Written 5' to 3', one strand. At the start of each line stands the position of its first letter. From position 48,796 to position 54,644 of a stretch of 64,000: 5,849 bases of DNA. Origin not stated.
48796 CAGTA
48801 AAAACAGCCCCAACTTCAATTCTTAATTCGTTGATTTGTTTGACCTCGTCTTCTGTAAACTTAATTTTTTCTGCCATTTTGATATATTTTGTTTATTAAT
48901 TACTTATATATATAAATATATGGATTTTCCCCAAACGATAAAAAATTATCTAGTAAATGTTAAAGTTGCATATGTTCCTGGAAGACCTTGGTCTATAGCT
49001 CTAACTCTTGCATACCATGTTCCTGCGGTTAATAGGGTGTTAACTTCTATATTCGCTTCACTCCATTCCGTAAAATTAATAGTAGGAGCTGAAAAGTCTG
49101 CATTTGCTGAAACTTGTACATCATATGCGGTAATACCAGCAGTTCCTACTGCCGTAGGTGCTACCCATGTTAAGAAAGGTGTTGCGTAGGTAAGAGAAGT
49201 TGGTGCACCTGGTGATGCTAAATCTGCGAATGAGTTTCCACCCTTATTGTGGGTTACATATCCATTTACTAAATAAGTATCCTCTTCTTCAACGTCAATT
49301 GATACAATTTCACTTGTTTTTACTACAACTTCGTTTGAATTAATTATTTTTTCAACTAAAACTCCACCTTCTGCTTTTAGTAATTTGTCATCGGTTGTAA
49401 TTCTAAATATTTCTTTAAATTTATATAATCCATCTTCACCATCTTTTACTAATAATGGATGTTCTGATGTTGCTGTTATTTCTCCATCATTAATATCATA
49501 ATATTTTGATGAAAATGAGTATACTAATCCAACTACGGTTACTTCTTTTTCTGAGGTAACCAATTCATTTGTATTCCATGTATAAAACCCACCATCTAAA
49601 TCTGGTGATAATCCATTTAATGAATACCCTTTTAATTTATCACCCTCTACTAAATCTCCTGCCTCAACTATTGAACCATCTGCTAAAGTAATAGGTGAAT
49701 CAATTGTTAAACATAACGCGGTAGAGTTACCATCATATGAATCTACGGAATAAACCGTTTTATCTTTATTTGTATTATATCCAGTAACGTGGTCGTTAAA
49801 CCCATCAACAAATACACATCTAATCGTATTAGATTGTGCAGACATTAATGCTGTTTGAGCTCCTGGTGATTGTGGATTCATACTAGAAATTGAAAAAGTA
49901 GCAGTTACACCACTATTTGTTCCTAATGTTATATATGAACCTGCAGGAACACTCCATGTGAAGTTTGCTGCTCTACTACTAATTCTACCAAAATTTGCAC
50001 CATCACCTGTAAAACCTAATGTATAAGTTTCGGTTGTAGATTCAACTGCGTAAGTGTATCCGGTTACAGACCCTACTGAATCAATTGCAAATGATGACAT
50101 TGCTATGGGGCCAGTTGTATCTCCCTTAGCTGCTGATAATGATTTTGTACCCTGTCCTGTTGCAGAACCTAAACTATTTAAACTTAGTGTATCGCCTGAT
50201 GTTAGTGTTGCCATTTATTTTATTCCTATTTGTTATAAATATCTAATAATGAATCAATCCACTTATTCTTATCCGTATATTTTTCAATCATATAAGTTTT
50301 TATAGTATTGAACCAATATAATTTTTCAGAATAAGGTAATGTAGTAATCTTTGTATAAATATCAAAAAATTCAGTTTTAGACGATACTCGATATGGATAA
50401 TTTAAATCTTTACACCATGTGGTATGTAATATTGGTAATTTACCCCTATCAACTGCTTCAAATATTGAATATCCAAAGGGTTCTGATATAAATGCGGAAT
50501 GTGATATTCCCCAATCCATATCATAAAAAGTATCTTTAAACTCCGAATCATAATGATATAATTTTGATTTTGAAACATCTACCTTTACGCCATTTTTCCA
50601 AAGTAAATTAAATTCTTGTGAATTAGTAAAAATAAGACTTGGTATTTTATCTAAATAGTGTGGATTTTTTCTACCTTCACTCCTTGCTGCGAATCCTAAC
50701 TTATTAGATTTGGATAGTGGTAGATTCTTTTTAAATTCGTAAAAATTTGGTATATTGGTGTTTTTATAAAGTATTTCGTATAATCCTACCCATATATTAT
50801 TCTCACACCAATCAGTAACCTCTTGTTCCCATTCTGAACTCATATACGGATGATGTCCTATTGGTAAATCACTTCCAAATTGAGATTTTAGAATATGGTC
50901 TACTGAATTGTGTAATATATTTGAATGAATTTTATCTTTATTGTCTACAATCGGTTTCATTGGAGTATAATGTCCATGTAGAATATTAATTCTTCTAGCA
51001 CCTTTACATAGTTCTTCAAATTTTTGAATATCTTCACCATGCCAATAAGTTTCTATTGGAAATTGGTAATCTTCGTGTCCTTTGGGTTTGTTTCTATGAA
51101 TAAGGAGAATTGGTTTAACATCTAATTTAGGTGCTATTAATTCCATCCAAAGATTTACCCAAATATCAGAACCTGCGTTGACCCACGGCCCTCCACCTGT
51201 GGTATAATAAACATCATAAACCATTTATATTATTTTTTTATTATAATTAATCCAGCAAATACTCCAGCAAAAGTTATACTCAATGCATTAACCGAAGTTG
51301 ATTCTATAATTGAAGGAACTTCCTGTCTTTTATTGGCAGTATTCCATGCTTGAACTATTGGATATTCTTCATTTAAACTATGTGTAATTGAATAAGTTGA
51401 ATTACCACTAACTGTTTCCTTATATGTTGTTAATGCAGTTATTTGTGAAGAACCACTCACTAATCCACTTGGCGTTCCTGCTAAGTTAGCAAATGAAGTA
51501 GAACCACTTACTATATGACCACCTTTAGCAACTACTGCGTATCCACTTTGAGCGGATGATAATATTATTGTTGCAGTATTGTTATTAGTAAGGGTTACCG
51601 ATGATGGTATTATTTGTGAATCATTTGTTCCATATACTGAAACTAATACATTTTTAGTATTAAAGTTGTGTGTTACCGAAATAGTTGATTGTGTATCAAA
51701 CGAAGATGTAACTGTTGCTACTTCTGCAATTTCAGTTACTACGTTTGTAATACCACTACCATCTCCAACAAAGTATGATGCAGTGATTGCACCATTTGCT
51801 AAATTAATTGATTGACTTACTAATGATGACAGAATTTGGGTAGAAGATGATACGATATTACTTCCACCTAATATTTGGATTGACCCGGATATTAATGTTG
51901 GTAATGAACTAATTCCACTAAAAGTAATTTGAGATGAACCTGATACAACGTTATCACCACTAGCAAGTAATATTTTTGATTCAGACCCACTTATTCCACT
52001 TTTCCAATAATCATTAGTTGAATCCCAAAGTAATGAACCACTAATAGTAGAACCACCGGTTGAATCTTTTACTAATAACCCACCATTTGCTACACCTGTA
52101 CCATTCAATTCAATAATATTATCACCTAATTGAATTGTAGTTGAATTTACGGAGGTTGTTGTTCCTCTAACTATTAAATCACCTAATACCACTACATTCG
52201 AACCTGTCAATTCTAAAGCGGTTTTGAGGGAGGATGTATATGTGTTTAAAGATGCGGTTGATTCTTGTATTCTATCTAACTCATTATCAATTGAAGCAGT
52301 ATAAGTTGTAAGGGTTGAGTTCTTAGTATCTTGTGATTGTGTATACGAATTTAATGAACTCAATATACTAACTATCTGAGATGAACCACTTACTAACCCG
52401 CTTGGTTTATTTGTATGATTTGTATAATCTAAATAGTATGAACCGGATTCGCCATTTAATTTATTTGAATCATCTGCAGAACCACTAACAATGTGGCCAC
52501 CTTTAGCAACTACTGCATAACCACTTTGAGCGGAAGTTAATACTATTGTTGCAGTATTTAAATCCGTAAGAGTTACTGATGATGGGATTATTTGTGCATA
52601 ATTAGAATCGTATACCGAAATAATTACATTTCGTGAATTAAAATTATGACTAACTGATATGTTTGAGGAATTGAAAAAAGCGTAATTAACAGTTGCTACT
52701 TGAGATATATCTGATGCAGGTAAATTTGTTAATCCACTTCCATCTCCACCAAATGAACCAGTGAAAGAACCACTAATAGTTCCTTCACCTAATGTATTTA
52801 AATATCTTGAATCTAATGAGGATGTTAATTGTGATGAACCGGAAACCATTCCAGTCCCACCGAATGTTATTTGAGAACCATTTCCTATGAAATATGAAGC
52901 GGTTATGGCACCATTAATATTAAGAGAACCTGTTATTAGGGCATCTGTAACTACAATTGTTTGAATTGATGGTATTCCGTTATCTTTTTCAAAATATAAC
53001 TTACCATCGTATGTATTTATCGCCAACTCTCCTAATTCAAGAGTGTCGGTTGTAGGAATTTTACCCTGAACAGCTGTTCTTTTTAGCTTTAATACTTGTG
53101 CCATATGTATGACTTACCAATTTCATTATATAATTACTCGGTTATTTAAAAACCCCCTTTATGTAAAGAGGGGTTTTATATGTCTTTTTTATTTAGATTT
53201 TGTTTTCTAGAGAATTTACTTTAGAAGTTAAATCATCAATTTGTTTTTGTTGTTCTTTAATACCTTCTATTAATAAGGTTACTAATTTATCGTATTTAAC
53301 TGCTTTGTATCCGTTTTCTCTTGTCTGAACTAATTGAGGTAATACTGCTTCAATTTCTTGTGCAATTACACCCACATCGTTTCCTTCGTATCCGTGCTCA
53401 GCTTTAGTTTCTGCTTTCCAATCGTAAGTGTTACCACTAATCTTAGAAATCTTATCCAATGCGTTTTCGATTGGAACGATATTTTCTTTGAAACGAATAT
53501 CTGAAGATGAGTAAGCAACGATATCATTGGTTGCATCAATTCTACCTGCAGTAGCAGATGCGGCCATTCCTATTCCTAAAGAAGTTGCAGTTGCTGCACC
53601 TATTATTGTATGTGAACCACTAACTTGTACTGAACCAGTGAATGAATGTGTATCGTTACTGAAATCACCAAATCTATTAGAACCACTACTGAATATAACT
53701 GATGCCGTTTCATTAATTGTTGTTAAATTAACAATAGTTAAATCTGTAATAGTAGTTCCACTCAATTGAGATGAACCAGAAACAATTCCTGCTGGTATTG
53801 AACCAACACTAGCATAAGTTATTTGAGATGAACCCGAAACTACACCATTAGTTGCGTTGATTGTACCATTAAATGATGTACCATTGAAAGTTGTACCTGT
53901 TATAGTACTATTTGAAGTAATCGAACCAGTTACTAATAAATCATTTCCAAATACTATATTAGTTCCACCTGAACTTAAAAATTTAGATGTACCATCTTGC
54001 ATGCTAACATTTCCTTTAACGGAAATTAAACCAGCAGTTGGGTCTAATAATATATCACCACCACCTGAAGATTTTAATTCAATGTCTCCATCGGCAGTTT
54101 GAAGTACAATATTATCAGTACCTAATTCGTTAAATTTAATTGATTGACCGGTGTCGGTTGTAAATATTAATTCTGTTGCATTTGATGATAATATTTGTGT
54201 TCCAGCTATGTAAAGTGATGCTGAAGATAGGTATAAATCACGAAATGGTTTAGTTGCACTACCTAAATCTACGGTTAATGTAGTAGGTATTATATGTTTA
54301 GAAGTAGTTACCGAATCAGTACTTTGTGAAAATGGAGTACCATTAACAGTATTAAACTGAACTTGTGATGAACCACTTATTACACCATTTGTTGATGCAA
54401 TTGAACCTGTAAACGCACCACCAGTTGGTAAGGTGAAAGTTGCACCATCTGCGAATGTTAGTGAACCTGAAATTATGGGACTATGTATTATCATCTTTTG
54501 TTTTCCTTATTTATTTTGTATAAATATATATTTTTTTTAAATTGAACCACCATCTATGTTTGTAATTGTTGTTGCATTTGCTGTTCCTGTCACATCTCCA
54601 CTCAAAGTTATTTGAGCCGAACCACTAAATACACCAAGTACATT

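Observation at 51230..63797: Five consecutive tail-fibre genes sharing an N-terminal anchor motif and shuffled internal modules (mosaic receptor-binding arsenal)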

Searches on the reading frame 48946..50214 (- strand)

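Call 5: search_protein_families(library=pfam, proteins=[window:48946-50214:-], max_evalue=0.01)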
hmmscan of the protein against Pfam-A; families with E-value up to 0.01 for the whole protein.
window:48946-50214:- (422 aa): 0 families

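Call 6: search_protein_families(library=phrogs, proteins=[window:48946-50214:-], max_evalue=0.001)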
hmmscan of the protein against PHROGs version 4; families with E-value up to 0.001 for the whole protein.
window:48946-50214:- (422 aa): 0 families

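Call 23: search_protein_families(library=ncbifam, proteins=[window:48946-50214:-], max_evalue=1)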
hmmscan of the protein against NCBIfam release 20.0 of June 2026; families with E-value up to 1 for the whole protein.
window:48946-50214:- (422 aa): 2 families
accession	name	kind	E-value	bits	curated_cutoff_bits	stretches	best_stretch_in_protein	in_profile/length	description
TIGR01445.1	intein_Nterm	domain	2.5e-07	31.6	24.5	1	168-256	1-83/83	intein N-terminal splicing region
NF038136.1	rSAM_Rv_intein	exception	0.019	13.9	700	1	155-201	61-109/574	intein-containing Rv2578c family radical SAM protein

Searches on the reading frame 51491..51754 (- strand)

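Call 22: search_protein_families(library=pfam, proteins=[window:51491-51754:-], max_evalue=10)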
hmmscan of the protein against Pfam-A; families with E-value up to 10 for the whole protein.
seq(88 aa): 3 families
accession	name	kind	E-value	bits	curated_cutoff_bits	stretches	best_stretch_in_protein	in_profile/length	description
PF01967.27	MoaC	-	0.026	15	27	1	6-58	40-92/136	MoaC family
PF22616.2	HMD_N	-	0.043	13.6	27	1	4-52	52-100/239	HMD N-terminal domain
PF01092.24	Ribosomal_S6e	-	0.099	12.9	26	1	33-78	44-89/125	Ribosomal protein S6e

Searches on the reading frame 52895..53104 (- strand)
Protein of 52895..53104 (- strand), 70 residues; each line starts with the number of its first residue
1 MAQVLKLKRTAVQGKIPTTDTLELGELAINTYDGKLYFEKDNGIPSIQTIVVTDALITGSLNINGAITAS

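Call 22: search_protein_families(library=pfam, proteins=[window:52895-53104:-], max_evalue=10)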
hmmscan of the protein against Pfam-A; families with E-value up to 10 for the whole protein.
seq(70 aa): 0 families

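Call 26: search_solved_structures(query=A1, max_evalue=10, show_alignments=3)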
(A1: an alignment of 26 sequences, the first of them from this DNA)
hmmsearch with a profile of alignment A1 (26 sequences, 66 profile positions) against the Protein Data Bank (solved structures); distinct sequences matched with E-value up to 10: 2.
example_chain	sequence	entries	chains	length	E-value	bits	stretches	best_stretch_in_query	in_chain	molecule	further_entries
3egb_A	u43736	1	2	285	1.1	12.8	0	37-62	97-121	Protein pellino homolog 2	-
6mpx_A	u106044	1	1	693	1.7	12.2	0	10-29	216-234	fusion protein of non-collagenous domains of collagen type IV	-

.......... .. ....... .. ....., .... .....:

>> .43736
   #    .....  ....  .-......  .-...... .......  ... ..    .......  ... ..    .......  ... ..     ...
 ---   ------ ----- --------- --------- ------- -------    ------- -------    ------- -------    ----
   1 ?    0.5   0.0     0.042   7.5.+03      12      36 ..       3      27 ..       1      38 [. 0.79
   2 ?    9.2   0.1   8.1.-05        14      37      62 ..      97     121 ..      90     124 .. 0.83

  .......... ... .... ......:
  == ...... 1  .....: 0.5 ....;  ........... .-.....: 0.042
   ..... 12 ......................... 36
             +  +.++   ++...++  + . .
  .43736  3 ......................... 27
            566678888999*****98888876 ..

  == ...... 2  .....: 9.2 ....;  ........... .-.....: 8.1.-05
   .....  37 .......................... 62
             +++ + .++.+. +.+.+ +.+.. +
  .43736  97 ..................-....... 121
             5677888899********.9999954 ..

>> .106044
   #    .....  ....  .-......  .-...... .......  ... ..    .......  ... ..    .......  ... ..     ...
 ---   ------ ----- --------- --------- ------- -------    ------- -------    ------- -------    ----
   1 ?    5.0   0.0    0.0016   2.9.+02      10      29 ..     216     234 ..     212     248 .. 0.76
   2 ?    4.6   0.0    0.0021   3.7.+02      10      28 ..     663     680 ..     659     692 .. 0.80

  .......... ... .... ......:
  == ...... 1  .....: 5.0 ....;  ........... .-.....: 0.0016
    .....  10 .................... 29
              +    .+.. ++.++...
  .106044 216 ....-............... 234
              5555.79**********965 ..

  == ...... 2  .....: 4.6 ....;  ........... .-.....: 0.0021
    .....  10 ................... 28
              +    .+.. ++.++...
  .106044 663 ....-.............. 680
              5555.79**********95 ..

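Call 80: search_protein_families(library=pfam, alignment_id=A1, max_evalue=1)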
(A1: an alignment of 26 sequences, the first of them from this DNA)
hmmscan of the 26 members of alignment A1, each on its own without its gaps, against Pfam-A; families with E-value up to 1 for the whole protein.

A. member 1, seq(62 aa): 0 families

B. families by the number of members that match (of 26 scanned): 3 families
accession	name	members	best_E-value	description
PF18454.7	Mtd_N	9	3.7e-08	Major tropism determinant N-terminal domain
PF12207.13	DUF3600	1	0.13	Domain of unknown function (DUF3600)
PF18050.6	Cyclophil_like2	1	0.17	Cyclophilin-like family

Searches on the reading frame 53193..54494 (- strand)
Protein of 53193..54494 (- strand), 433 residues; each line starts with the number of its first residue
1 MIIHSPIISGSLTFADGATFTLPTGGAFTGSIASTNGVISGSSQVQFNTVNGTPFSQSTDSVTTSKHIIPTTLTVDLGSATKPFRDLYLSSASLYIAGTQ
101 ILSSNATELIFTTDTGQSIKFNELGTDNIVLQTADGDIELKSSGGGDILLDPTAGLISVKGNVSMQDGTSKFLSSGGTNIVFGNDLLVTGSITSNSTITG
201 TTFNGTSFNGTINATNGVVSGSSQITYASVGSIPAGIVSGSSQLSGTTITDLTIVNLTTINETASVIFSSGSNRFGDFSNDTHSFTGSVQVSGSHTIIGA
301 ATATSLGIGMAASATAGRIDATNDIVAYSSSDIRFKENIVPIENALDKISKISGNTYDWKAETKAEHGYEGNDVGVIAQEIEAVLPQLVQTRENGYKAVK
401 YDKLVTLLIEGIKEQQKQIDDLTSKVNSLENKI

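Call 5: search_protein_families(library=pfam, proteins=[window:53193-54494:-], max_evalue=0.01)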
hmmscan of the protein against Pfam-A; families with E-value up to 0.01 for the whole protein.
window:53193-54494:- (433 aa): 1 family
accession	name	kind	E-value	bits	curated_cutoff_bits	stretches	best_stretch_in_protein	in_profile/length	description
PF13884.11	Peptidase_S74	-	7e-18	65.1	22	1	331-389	1-57/58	Chaperone of endosialidase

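Call 6: search_protein_families(library=phrogs, proteins=[window:53193-54494:-], max_evalue=0.001)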
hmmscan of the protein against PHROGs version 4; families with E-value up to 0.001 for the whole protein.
window:53193-54494:- (433 aa): 25 families
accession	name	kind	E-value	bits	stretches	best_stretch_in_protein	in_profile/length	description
phrog_8215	-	tail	4.7e-41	142.1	1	298-427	878-997/1000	baseplate wedge initiator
phrog_5668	-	tail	3.3e-32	112.3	1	42-432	1178-1564/1567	tail fiber protein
phrog_18186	-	tail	3.5e-27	96.3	1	177-426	336-574/582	baseplate wedge subunit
phrog_11011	-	tail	3.9e-23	82.3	1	189-431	1035-1282/1291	long tail fiber protein distal subunit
phrog_1699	-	tail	6.3e-23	82.3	1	136-429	750-994/1000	long tail fiber protein distal subunit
phrog_5667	-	tail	9.5e-21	75.1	1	50-425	478-785/786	long tail fiber protein distal subunit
phrog_33119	-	tail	6.6e-20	72.2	1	287-431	507-639/643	long tail fiber protein distal subunit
phrog_21722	-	tail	4e-19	69.6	1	282-430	431-572/576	long tail fiber protein distal subunit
phrog_5481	-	tail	1.6e-18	67.6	1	237-433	858-1027/1043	tail fiber protein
phrog_14572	-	tail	1.9e-18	67.7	1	327-432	361-476/484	tail fiber protein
phrog_19966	-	tail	3.1e-18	66.7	1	290-425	603-723/724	long tail fiber protein distal subunit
phrog_25848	-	tail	2.3e-15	56.8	1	272-432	439-597/598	tail fiber protein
phrog_30158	-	unknown function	3.3e-15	56.5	1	309-422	675-776/779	-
phrog_19567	-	tail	2.5e-14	53.3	1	322-427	1279-1379/1379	tail fiber protein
phrog_27370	-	unknown function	5.9e-14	51.6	1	292-427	1402-1533/1545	-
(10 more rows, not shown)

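Call 23: search_protein_families(library=ncbifam, proteins=[window:53193-54494:-], max_evalue=1)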
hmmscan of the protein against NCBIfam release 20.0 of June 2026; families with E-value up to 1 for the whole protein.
window:53193-54494:- (433 aa): 0 families
